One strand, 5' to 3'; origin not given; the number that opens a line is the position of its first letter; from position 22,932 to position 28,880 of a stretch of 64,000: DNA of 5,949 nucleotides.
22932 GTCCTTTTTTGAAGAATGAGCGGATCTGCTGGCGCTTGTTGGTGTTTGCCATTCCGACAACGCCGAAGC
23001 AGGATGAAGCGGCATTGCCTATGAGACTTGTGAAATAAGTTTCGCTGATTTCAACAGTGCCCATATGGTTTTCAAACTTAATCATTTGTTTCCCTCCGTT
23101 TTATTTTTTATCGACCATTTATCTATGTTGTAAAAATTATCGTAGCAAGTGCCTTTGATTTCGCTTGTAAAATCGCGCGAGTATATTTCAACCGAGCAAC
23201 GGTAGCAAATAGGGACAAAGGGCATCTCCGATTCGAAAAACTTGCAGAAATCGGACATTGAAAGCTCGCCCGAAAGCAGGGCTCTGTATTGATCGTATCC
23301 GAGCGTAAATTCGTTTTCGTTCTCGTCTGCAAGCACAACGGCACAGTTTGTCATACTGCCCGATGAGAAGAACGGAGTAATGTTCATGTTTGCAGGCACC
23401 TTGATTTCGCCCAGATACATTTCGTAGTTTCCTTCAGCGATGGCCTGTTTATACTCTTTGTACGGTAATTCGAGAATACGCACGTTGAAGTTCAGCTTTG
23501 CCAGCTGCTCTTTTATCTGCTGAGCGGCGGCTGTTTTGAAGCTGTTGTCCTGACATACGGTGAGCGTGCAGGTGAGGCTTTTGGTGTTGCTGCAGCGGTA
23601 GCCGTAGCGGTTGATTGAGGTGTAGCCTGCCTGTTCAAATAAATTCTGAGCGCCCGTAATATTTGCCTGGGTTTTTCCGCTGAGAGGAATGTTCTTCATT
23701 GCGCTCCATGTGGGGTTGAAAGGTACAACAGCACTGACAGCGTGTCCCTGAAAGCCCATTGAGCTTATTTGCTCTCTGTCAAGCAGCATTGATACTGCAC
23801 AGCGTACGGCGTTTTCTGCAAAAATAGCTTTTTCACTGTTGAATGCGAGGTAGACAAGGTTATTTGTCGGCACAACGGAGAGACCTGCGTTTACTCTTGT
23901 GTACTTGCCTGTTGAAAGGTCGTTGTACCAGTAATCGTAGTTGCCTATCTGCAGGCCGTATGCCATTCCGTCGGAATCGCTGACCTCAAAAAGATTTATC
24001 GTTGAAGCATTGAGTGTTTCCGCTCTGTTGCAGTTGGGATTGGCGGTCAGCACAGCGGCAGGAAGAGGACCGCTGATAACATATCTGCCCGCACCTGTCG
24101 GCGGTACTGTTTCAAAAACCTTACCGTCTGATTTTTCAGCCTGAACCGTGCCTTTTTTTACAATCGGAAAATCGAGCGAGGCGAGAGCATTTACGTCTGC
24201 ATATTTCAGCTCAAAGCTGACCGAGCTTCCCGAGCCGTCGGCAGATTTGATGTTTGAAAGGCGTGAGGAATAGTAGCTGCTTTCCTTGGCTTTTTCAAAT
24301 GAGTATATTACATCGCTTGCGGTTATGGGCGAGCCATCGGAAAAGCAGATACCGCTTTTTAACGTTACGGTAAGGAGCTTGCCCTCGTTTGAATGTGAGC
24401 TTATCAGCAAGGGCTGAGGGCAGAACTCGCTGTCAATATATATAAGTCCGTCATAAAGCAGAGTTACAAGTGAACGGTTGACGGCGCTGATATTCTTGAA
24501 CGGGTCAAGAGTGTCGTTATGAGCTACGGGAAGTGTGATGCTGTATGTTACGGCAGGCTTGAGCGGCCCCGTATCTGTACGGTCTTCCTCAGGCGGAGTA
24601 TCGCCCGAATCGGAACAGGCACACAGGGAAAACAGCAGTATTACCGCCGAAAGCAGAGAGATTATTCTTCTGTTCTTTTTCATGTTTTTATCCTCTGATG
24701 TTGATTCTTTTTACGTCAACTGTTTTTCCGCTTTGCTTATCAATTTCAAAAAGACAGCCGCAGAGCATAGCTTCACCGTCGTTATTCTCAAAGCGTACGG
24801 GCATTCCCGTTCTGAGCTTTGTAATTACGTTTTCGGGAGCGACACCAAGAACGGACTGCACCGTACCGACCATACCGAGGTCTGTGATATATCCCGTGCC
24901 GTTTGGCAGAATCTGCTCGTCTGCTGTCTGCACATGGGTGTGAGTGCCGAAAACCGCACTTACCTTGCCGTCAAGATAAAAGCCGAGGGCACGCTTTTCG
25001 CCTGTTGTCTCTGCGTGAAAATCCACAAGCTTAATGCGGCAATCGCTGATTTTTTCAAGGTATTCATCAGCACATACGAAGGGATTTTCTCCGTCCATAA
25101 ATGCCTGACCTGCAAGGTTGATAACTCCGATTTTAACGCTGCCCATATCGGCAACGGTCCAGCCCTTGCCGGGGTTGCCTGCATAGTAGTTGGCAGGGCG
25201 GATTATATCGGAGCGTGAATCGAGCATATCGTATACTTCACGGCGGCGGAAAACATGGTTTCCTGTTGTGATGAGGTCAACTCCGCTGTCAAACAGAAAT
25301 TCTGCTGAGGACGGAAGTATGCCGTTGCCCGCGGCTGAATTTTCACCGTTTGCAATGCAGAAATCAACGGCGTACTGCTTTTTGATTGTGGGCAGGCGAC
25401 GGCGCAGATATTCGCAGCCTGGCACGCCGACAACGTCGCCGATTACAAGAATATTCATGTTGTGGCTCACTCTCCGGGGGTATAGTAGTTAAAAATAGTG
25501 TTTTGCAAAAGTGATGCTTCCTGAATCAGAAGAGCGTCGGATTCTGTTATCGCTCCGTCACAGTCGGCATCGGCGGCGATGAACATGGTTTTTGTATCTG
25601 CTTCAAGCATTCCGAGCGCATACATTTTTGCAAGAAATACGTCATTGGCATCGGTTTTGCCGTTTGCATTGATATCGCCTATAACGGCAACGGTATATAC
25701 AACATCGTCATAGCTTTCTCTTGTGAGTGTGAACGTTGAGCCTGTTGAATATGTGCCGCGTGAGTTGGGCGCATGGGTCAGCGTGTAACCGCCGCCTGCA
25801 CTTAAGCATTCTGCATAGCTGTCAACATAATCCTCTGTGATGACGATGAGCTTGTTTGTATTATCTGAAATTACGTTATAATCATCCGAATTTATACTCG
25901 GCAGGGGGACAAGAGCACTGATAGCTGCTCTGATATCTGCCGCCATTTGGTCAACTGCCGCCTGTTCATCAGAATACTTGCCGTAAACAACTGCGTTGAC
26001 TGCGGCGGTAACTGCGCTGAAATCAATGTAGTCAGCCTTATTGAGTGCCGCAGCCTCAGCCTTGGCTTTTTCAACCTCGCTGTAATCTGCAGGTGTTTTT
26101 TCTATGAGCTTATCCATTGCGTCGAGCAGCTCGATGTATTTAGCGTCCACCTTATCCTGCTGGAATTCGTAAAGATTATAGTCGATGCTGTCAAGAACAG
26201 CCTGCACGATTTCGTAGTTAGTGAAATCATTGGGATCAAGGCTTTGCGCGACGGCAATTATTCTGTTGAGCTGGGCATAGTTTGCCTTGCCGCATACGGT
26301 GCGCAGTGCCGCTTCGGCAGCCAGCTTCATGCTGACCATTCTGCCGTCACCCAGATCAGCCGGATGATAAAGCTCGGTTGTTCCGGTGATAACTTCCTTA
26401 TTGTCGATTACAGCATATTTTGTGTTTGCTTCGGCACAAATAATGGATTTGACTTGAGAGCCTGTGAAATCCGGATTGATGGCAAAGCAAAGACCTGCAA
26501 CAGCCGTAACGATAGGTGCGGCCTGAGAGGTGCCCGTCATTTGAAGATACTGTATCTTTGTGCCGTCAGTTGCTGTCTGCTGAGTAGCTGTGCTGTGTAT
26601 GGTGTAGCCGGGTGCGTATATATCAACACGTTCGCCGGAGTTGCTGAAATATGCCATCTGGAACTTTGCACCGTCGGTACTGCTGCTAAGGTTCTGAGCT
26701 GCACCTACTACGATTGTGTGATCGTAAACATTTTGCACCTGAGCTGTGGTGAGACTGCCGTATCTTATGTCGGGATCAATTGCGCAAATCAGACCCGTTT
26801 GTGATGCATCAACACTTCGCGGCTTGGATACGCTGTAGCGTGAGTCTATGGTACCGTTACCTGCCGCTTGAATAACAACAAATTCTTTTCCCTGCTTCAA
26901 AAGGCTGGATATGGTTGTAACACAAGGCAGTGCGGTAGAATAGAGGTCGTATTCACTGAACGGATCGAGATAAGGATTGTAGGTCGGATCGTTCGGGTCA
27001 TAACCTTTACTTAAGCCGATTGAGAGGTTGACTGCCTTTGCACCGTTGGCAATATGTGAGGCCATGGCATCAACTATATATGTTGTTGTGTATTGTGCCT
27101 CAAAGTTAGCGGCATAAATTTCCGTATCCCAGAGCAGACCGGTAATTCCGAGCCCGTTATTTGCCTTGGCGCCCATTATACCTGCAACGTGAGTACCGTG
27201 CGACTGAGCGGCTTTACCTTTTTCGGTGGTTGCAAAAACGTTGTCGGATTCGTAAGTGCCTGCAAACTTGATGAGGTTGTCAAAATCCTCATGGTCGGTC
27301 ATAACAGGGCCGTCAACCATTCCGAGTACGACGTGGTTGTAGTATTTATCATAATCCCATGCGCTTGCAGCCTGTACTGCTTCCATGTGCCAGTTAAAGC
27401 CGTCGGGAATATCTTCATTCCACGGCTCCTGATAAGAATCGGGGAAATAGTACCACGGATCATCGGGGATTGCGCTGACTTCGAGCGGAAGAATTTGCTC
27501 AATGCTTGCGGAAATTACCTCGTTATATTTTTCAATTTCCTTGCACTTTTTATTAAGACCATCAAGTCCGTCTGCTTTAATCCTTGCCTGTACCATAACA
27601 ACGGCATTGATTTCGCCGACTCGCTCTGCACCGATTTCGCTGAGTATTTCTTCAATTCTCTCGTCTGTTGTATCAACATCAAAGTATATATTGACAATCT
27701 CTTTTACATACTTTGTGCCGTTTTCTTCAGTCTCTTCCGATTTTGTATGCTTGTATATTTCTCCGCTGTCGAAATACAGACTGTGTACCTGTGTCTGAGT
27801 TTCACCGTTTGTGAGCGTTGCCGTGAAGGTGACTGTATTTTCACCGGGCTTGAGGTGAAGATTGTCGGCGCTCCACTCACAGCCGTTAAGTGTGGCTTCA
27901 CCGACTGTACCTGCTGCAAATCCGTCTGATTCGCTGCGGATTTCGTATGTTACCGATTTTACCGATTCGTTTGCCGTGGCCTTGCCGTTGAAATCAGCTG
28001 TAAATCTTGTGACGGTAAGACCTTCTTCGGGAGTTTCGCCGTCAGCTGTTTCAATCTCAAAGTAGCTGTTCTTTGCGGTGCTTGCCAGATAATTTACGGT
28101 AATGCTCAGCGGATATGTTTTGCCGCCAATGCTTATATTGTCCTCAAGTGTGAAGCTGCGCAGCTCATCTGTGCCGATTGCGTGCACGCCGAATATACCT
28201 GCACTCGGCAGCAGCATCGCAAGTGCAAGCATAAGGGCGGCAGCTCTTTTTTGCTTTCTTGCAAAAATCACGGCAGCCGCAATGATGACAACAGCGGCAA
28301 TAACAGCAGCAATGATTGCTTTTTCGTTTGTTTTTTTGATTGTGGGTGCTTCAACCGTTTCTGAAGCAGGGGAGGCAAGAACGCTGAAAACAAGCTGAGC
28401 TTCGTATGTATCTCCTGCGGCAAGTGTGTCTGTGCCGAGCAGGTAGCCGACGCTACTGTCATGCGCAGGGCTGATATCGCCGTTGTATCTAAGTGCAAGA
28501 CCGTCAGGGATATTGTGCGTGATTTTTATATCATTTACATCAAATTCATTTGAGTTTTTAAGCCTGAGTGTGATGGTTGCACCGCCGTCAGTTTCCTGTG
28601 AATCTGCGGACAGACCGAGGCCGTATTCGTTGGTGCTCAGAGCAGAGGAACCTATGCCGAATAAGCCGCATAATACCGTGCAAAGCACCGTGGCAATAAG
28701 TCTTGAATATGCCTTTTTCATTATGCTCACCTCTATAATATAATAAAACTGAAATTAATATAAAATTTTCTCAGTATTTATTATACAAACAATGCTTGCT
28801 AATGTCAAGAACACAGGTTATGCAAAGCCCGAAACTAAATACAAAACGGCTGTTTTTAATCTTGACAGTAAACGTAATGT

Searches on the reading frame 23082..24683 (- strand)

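Call 38: search_protein_families(library=pfam, max_evalue=0.01, proteins=[window:23082-24683:-])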
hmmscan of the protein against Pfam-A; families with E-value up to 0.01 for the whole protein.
window:23082-24683:- (533 aa): 1 family
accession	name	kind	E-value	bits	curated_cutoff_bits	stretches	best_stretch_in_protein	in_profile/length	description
PF00496.27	SBP_bac_5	-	2.4e-46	159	32.4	1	89-426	2-345/368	Bacterial extracellular solute-binding proteins, family 5 Middle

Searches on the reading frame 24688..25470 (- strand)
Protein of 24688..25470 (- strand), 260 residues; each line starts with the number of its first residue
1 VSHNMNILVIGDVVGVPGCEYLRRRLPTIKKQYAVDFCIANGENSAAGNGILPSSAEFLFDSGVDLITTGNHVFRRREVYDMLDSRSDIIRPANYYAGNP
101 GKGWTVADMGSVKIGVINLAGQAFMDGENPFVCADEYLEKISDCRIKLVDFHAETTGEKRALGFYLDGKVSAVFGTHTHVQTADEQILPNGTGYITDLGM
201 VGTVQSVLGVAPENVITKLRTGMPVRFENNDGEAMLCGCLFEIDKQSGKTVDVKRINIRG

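Call 38: search_protein_families(library=pfam, max_evalue=0.01, proteins=[window:24688-25470:-])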
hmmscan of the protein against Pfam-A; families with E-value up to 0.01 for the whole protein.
window:24688-25470:- (260 aa): 2 families
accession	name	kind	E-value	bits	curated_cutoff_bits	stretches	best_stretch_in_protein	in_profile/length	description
PF13277.11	YmdB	-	7.2e-103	343.7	27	1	8-256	1-253/253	YmdB-like protein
PF00149.33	Metallophos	-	1.3e-09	39.2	21.5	1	5-180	1-190/191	Calcineurin-like phosphoesterase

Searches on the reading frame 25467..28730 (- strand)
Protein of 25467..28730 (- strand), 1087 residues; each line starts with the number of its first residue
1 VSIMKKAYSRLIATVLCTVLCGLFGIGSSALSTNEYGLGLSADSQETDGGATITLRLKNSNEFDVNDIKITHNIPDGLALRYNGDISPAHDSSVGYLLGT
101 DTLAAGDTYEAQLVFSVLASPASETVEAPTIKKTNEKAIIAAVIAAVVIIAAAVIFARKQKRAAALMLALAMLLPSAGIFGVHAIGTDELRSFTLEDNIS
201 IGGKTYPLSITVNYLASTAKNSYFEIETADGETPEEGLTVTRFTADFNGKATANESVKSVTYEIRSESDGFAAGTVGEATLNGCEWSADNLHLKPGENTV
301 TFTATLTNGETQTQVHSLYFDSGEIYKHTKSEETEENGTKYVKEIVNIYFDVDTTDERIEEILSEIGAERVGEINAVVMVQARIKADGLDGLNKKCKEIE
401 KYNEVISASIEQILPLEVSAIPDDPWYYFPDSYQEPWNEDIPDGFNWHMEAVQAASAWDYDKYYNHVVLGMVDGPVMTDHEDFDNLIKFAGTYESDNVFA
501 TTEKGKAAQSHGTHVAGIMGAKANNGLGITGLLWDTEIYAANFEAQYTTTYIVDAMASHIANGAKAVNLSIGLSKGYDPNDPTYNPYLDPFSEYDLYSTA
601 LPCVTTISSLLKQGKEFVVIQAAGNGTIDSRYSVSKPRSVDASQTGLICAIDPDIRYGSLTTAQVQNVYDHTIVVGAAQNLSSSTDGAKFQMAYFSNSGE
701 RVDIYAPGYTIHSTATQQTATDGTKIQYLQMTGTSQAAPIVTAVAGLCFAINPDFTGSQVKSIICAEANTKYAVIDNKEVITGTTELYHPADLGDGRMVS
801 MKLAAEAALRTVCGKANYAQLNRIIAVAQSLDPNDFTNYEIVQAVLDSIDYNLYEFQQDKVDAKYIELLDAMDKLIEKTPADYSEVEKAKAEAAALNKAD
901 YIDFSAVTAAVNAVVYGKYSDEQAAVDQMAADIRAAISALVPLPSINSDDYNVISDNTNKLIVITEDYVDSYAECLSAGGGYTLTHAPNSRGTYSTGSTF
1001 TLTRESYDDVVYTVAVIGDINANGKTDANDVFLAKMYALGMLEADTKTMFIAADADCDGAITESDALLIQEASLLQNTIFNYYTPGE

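Call 38: search_protein_families(library=pfam, max_evalue=0.01, proteins=[window:25467-28730:-])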
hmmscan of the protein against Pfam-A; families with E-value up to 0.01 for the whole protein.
window:25467-28730:- (1087 aa): 2 families
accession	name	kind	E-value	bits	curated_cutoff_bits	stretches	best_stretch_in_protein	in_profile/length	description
PF00082.27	Peptidase_S8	-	1.5e-34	120.1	21.8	1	466-771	3-277/288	Subtilase family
PF00404.24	Dockerin_1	-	6.3e-06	26.7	22.9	1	1018-1070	2-53/57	Dockerin type I domain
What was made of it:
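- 25467..28730 (-): Dockerin-bearing subtilisin-like protease. It is the only dockerin-carrying enzyme in the window and a candidate ligand for a cohesin such as g4's. Pfam Peptidase_S8 1.5e-34 and Dockerin_1 6.3e-6 (26.7 bits, above cut-off) (call 38).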
